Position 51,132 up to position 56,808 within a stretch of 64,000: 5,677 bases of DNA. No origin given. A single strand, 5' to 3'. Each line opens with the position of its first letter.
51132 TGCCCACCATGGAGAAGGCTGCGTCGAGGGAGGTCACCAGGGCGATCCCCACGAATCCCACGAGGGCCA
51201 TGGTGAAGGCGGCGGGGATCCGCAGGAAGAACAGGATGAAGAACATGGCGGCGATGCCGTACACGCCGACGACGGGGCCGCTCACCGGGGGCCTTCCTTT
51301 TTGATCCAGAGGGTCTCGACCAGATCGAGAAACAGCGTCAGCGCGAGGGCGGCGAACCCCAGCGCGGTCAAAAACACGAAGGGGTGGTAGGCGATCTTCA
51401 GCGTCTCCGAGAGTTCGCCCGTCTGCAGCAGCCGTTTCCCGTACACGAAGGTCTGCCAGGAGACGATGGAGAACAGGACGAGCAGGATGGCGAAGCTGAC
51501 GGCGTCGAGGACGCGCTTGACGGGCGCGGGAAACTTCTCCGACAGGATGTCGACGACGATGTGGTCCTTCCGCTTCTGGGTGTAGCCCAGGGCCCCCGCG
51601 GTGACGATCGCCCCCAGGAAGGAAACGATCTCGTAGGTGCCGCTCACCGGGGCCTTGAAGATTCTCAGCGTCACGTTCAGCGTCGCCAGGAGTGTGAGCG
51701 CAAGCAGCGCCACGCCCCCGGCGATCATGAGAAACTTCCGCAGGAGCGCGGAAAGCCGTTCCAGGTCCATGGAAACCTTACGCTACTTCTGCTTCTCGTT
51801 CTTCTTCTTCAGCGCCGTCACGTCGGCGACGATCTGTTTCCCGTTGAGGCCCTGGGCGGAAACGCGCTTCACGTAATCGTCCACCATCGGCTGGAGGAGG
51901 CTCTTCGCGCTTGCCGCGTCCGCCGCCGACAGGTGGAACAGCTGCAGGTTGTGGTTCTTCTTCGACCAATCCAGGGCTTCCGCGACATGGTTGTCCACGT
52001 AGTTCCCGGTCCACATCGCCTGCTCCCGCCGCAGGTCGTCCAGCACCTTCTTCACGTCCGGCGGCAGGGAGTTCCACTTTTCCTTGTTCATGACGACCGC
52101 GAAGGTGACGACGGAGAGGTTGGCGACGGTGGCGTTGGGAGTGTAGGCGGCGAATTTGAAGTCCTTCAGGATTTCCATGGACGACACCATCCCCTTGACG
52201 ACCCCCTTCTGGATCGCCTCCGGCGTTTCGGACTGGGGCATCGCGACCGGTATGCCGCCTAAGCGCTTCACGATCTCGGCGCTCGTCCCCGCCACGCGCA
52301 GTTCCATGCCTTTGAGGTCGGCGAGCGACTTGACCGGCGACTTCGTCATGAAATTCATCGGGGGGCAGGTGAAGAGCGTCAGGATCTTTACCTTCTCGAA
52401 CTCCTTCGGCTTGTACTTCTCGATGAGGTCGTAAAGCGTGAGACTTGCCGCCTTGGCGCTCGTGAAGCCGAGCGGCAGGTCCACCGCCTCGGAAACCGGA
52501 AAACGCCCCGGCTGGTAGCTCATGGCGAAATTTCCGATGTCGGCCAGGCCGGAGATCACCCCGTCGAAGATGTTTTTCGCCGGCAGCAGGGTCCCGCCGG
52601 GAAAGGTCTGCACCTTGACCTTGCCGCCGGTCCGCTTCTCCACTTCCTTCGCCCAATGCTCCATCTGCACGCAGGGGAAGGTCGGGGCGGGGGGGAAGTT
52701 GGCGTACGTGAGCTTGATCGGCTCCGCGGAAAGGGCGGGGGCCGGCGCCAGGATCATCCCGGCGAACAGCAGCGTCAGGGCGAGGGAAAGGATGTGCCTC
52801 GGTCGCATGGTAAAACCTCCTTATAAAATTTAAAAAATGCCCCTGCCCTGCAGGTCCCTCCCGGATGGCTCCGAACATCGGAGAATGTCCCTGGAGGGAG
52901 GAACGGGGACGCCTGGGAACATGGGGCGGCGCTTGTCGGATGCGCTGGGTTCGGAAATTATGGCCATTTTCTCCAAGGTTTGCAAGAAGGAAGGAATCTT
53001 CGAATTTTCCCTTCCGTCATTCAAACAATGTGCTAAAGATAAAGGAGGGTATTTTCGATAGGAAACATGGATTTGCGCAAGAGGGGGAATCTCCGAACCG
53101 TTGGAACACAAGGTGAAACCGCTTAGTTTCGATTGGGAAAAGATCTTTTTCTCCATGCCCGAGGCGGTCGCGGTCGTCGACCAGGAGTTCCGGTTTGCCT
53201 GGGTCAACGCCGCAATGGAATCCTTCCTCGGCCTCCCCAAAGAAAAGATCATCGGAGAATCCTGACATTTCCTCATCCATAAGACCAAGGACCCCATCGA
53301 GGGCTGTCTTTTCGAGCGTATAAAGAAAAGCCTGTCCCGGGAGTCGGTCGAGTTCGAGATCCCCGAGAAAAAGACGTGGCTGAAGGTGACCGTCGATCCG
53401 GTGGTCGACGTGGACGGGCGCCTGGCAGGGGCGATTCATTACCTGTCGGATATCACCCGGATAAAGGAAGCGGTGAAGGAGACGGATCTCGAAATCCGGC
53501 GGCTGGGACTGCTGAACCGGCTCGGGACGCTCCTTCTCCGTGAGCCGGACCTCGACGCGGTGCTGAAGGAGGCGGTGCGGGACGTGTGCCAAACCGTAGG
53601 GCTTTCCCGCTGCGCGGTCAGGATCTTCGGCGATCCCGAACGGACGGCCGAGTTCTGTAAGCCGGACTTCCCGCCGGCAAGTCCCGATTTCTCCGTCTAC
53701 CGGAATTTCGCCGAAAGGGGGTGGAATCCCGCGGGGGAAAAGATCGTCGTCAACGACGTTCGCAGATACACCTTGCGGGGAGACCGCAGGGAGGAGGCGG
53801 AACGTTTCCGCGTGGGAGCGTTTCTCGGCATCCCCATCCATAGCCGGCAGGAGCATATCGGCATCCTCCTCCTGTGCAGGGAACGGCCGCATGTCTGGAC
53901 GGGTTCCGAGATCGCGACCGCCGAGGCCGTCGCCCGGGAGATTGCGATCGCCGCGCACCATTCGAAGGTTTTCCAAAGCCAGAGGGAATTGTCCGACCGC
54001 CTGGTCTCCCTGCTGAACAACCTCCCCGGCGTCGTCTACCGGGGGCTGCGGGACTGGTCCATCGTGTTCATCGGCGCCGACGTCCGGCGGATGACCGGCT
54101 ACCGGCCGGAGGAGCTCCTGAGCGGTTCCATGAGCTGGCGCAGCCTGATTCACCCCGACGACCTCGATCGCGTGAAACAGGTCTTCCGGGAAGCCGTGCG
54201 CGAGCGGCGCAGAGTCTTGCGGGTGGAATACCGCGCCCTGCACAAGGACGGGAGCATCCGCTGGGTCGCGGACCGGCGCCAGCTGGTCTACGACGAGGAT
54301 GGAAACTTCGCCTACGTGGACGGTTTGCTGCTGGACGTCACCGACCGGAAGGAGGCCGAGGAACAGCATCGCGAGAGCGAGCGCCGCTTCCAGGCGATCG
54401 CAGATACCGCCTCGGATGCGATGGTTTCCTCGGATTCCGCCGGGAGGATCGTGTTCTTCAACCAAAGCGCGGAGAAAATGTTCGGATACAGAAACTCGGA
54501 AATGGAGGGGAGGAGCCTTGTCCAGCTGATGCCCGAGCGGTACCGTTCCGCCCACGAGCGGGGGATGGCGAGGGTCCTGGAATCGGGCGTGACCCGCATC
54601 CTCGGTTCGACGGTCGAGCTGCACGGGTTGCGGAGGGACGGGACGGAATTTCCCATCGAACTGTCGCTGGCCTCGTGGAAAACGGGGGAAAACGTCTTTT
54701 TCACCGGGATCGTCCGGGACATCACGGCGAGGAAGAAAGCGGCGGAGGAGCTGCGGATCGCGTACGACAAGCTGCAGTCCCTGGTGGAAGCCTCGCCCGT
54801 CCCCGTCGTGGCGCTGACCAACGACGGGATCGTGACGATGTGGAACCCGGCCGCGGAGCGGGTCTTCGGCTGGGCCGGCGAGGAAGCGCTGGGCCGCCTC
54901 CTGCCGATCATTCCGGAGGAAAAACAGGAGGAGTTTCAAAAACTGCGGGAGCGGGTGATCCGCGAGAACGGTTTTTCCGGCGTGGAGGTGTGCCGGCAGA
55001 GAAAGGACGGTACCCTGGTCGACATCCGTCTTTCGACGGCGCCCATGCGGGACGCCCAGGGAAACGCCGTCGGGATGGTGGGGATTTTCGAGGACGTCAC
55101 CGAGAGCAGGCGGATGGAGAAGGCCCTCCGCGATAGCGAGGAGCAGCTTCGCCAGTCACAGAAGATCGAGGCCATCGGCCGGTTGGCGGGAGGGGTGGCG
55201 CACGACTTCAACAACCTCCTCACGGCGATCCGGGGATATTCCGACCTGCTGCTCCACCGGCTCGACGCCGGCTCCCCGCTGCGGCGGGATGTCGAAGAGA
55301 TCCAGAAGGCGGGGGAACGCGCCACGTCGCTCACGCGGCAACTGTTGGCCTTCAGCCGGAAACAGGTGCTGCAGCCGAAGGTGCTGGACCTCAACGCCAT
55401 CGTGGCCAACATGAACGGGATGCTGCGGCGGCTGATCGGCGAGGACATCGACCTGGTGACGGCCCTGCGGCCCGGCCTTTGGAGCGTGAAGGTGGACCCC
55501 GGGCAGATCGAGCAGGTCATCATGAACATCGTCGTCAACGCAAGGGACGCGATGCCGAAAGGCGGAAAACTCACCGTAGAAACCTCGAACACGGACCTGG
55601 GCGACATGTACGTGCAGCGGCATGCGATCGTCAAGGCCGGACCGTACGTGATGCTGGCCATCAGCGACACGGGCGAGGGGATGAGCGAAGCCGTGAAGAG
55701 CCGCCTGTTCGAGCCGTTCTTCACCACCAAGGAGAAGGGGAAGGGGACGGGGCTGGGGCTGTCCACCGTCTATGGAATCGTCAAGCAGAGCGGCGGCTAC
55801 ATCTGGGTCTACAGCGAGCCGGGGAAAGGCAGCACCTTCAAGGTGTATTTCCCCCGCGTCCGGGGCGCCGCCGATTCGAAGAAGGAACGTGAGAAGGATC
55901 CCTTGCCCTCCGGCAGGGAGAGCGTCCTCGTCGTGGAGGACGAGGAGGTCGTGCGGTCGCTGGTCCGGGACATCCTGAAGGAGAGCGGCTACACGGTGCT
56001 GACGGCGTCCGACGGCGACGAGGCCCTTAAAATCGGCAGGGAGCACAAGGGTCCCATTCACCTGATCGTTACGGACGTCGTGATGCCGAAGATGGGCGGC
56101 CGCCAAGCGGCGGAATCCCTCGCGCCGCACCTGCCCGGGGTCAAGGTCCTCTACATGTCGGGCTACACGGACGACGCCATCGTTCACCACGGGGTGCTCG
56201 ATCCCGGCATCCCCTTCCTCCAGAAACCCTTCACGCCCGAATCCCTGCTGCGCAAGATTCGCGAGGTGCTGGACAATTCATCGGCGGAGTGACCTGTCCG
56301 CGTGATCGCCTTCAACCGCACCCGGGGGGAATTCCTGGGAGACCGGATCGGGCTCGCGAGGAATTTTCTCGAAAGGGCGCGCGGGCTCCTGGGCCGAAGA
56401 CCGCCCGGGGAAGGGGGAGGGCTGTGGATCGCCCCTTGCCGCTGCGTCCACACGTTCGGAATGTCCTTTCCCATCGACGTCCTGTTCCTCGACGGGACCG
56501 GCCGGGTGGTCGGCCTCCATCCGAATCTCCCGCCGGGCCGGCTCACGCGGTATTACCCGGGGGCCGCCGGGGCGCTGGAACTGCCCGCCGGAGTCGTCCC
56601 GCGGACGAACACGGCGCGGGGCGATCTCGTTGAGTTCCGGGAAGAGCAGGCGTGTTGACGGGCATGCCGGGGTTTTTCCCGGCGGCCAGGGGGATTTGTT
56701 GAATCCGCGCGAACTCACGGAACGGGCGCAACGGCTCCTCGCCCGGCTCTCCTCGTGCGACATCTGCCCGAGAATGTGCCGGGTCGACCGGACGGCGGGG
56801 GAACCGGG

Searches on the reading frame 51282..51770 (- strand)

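Call 29: search_protein_families(library=pfam, proteins=[window:51282-51770:-], max_evalue=0.0001)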
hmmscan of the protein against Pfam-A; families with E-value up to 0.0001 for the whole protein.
window:51282-51770:- (162 aa): 1 family
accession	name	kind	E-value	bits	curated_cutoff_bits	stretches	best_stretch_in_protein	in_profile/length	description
PF04290.18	DctQ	-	1.5e-19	70.7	28.3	1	25-153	1-129/132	Tripartite ATP-independent periplasmic transporters, DctQ component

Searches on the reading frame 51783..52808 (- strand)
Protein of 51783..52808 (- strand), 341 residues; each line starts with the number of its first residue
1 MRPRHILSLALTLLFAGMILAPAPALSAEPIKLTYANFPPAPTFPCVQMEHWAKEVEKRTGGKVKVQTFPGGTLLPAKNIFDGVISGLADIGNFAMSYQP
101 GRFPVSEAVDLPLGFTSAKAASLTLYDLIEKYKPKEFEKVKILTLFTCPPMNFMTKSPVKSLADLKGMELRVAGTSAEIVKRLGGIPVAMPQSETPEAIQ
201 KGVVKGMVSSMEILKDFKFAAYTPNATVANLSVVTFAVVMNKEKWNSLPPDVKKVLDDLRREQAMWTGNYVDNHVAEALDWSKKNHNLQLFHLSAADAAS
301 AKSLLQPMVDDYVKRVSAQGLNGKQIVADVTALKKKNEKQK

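Call 29: search_protein_families(library=pfam, proteins=[window:51783-52808:-], max_evalue=0.0001)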
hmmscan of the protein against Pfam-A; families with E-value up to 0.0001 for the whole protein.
window:51783-52808:- (341 aa): 1 family
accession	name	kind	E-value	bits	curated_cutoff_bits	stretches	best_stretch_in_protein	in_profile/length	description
PF03480.18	DctP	-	1.1e-44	153.3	23.4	1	49-312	15-283/286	Bacterial extracellular solute-binding protein, family 7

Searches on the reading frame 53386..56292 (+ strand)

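Call 29: search_protein_families(library=pfam, proteins=[window:53386-56292:+], max_evalue=0.0001)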
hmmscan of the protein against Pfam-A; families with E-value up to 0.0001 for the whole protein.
window:53386-56292:+ (968 aa): 13 families
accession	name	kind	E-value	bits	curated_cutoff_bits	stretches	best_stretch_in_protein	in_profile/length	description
PF00989.32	PAS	-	3.4e-45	153.1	22.6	3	463-571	3-113/113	PAS fold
PF08447.18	PAS_3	-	1.2e-39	134.9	25.6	2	227-313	2-87/89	PAS fold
PF13426.13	PAS_9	-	3.8e-37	127.1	27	2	344-448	2-103/103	PAS domain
PF08448.16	PAS_4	-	6.3e-36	123.4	23.1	2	467-576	1-110/110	PAS fold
PF02518.31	HATPase_c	-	5e-23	82.1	26.4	1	704-824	2-109/111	Histidine kinase-, DNA gyrase B-, and HSP90-like ATPase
PF13188.13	PAS_8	-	2e-20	72.4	21.8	2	333-384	1-52/65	PAS domain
PF00072.30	Response_reg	-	1.2e-19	70.9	30.2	1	847-958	1-110/111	Response regulator receiver domain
PF01590.32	GAF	-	2.4e-16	60.9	22.4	1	55-189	1-132/133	GAF domain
PF00512.31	HisKA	-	3.5e-11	43.4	26.9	1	598-660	3-64/66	His Kinase A (phospho-acceptor) domain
PF13185.12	GAF_2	-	1.7e-09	38.4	28.6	1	55-189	3-134/136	GAF domain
PF13596.12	PAS_10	-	2.7e-08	34.9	22.1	1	463-572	1-106/106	PAS domain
PF24820.1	Diguanyl_cycl_sensor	-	5.2e-08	33.2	28.1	1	342-444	5-108/109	Diguanylate cyclase-like sensor domain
PF14598.12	PAS_11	-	2.9e-06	27.6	25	0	222-303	10-88/109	PAS domain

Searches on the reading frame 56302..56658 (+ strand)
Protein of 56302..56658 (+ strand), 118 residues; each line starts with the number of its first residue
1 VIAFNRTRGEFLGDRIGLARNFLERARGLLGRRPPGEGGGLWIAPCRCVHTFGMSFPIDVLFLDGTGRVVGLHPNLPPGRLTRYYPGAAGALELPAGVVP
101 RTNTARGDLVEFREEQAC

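Call 29: search_protein_families(library=pfam, proteins=[window:56302-56658:+], max_evalue=0.0001)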
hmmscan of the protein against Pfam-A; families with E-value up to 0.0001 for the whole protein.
window:56302-56658:+ (118 aa): 1 family
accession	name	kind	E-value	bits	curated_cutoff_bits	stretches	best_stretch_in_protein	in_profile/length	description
PF02643.20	DUF192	-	5.6e-16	58.9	27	1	16-112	3-96/96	Uncharacterized ACR, COG1430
